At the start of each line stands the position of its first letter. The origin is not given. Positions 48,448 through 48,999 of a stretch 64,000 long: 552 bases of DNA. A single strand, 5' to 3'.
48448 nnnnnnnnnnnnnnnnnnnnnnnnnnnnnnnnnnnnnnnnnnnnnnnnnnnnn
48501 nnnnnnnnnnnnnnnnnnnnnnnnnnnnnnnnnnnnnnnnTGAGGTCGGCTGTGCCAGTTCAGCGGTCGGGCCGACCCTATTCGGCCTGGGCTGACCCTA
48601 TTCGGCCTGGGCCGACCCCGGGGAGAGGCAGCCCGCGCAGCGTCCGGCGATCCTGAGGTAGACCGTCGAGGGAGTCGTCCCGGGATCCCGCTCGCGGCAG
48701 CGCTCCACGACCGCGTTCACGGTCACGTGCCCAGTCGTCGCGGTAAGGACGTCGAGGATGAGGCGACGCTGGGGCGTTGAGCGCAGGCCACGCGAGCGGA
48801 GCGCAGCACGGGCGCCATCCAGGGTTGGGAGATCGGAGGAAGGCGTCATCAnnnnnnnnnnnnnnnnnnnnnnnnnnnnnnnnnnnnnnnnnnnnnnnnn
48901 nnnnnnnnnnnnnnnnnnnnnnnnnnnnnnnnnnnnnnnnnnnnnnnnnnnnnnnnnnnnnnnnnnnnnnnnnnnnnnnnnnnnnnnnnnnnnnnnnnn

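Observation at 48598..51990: ECF-type nickel/cobalt uptake operon with a His-rich ATPase tail and a truncated Fur-family gene as last cistron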

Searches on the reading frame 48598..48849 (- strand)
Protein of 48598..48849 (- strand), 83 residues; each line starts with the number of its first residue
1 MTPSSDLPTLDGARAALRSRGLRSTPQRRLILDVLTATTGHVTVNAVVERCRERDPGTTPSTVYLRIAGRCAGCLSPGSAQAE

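Call 8: search_protein_families(library=pfam, proteins=[window:48601-48849:-], max_evalue=0.01)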
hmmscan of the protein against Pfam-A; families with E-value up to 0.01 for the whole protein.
window:48601-48849:- (83 aa): 1 family
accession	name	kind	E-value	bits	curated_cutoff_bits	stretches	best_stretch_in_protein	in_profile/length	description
PF01475.25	FUR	-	1.1e-06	29.2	23.1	1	20-64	2-47/121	Ferric uptake regulator family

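Call 9: search_protein_families(library=ncbifam, proteins=[window:48601-48849:-], max_evalue=0.01)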
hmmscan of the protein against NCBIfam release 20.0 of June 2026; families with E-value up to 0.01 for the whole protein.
window:48601-48849:- (83 aa): 3 families
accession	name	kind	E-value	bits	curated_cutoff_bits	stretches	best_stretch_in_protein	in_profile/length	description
NF051891.1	TransRegFurHelico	equivalog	5.4e-05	23.1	200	1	10-64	11-65/148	ferric iron uptake transcriptional regulator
NF008646.0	PRK11639.1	equivalog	0.0002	21.1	167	1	13-65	13-65/171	zinc uptake transcriptional repressor Zur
NF052545.1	TransRegPerRClab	equivalog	0.0012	18.8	180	1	15-65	6-56/138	transcriptional regulator PerR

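Call 10: find_encoding_contigs(protein=window:48598-48849:-, flank=10000, max_places=10)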
Protein window:48598-48849:- (83 aa): no gene with exactly this product is on record in the collection.

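Call 11: find_homologous_proteins(query=window:48601-48849:-, max_evalue=0.001)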
Query window:48601-48849:- (83 aa): 2 proteins with E <= 0.001 among 10 candidates.
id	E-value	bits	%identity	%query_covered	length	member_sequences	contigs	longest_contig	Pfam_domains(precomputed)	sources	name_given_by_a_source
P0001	6.9e-16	75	76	61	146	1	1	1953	PF01475.26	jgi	jgi:Fur family ferric uptake transcriptional regulator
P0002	1.2e-15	75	72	64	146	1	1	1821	PF01475.26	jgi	-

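Call 13: find_encoding_contigs(protein=P0001, flank=10000)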
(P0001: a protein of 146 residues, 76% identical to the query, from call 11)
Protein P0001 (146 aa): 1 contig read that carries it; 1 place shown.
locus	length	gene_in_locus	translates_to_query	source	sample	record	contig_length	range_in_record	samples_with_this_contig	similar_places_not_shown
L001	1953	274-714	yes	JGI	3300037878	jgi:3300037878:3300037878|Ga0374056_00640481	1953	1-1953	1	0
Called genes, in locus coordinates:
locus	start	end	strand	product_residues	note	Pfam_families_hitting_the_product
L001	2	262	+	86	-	?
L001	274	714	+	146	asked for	PF01475:FUR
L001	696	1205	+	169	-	PF04248:NTP_transf_9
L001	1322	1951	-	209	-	?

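Call 14: find_encoding_contigs(protein=P0002, flank=10000)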
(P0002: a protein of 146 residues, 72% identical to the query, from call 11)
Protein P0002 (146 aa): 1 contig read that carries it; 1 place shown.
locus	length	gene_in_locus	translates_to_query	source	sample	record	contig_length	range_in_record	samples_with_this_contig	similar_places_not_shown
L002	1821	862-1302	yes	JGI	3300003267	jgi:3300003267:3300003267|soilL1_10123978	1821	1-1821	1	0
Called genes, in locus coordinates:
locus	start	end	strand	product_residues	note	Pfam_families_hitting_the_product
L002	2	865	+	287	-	?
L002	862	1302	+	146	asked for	PF01475:FUR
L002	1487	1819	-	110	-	?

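Call 25: find_related_loci(query=window:48601-48849:-, collection=metagenome_contigs, flank=5000)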
Query window:48601-48849:- (83 aa) in metagenome_contigs; peptide patterns used: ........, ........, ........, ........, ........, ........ (x = any residue, [..] = any of these).
600 stretches matched a pattern, but none encodes a relative of the query by tblastn (E <= 1e-3).

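Call 30: search_protein_representatives(protein=window:48601-48849:-)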
Query: 83 residues. Proteins with E-value up to 0.001 (for the whole library): 252; up to 1e-10: 24; up to 1e-30: 0. The best 150 are listed.
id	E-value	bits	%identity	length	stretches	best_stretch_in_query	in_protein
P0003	2.3e-16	75.3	74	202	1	13-66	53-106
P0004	1.4e-15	72.8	58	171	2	13-66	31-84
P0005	1.3e-14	69.7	67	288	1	13-66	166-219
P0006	5.6e-14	67.7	60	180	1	9-68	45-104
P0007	3.2e-13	65.3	52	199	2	11-66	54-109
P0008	6.4e-13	64.3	58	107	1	10-66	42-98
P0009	8.6e-13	63.9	55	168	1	6-65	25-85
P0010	2.1e-12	62.7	63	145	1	15-66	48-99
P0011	2.5e-12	62.4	53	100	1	5-66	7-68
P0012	3.4e-12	62.0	58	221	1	15-67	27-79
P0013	3.7e-12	61.9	48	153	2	11-66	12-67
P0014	4.4e-12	61.7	53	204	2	13-66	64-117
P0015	6.2e-12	61.2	54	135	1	2-66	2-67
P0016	7.0e-12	61.0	52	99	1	3-66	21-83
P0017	8.6e-12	60.7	59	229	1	9-66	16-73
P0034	3.0e-10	55.9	46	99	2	13-65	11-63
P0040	1.8e-09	53.3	47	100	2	13-69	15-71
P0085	6.2e-06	42.1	40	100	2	11-68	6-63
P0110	3.4e-05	39.8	38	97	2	11-61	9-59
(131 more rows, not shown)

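Call 33: list_cluster_members(proteins=[P0034, P0040, P0085])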
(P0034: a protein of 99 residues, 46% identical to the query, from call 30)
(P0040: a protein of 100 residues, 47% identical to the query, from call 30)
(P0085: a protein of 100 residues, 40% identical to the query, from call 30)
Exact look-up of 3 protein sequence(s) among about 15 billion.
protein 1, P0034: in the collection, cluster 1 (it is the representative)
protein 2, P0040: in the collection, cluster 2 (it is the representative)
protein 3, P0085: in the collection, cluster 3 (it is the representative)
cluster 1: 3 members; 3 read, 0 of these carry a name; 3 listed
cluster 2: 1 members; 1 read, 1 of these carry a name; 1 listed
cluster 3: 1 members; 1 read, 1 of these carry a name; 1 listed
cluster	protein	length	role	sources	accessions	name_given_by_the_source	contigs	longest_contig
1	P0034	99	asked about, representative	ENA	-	-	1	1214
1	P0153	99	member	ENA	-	-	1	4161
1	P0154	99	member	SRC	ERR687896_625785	-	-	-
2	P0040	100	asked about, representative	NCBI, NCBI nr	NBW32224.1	MAG: hypothetical protein EBR48_06255 [bacterium] | hypothetical protein [Candidatus Aquidulcis frankliniae]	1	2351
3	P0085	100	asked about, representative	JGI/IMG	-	Fe2+ or Zn2+ uptake regulation protein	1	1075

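Call 41: search_solved_structures(query=P0001, max_evalue=0.001, show_alignments=2)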
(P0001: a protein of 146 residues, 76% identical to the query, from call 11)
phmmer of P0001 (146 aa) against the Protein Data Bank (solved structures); distinct sequences matched with E-value up to 0.001: 22.
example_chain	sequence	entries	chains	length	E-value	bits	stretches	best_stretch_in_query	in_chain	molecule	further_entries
3eyy_A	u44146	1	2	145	3.2e-24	88.6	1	10-145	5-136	Putative iron uptake regulatory protein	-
4mtd_A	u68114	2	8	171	2.4e-15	59.8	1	19-145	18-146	Zinc uptake regulation protein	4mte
4raz_A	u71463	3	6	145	1.8e-12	50.5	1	13-131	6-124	DNA-binding transcriptional dual regulator of siderophore biosynthesis and transport(Fur f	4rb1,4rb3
5fd6_A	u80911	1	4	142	1.9e-12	50.4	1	15-131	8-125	Ferric uptake regulation protein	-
5fd5_A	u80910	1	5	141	2.2e-12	50.2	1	16-131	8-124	Ferric uptake regulation protein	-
4ray_A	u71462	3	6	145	5.7e-12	48.9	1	15-131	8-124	DNA-binding transcriptional dual regulator of siderophore biosynthesis and transport(Fur f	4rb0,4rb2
2o03_A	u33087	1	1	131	1.2e-11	47.9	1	21-146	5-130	probable Zinc uptake regulation protein FurB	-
2fe3_A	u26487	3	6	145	1.2e-11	47.8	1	12-145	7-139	Peroxide operon regulator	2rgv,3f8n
9ire_A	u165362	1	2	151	5.3e-11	45.7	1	13-145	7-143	Ferric uptake regulation protein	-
8j6w_A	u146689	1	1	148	2.2e-10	43.7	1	17-144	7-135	Ferric uptake regulation protein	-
6d57_A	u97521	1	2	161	3e-10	43.3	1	17-145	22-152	Ferric uptake regulation protein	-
4ets_A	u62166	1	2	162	3e-10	43.3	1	17-145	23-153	Ferric uptake regulation protein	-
2xig_A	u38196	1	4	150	4.2e-10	42.8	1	14-113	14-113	FERRIC UPTAKE REGULATION PROTEIN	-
2w57_A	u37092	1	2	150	3.1e-09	40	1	15-143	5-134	FERRIC UPTAKE REGULATION PROTEIN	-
7dh7_A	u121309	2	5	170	1.7e-08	37.6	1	18-145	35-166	Transcriptional regulator fur family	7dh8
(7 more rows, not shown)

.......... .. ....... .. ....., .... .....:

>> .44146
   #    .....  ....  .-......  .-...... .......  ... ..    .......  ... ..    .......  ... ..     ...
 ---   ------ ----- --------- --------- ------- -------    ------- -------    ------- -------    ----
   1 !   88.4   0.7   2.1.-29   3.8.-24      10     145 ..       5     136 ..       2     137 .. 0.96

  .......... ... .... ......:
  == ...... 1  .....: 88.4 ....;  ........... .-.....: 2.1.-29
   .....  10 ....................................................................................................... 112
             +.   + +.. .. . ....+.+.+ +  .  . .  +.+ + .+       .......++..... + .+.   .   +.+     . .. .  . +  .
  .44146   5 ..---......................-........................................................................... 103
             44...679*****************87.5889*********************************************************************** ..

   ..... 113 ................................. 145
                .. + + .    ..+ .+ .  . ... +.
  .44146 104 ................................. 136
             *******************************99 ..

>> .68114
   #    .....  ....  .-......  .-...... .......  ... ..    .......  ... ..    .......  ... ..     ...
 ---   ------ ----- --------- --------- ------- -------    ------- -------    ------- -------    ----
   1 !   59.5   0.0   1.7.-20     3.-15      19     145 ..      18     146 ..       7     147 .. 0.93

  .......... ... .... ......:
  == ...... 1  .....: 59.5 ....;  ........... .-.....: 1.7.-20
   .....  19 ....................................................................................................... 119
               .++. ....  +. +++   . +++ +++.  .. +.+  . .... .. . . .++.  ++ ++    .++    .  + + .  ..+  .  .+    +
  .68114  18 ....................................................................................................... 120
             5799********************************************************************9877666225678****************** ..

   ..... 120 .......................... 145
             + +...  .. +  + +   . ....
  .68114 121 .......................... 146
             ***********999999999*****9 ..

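Call 58: list_cluster_members(proteins=[P0170, window:48601-48849:-, window:50542-51831:-])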
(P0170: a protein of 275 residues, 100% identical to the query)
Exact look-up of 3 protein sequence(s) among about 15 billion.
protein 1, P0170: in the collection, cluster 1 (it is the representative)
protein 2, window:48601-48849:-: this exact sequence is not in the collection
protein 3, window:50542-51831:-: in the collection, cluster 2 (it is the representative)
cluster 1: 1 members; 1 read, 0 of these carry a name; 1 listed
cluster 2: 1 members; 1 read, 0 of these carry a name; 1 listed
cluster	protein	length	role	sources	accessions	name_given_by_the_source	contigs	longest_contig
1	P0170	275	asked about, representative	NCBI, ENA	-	-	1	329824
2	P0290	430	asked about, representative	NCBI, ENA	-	-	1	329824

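Call 67: find_encoding_contigs(protein=P0040, flank=5000)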
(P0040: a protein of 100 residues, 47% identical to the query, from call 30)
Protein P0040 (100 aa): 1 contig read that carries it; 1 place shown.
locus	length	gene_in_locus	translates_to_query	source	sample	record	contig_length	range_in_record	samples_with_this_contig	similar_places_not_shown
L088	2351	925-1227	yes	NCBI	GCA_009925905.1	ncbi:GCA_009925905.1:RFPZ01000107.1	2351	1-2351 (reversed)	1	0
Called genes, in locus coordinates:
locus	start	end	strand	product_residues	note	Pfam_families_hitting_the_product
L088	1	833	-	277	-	PF01891:CbiM, PF13190:PDGLE (weak)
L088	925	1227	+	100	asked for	PF01475:FUR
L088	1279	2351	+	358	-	PF00171:Aldedh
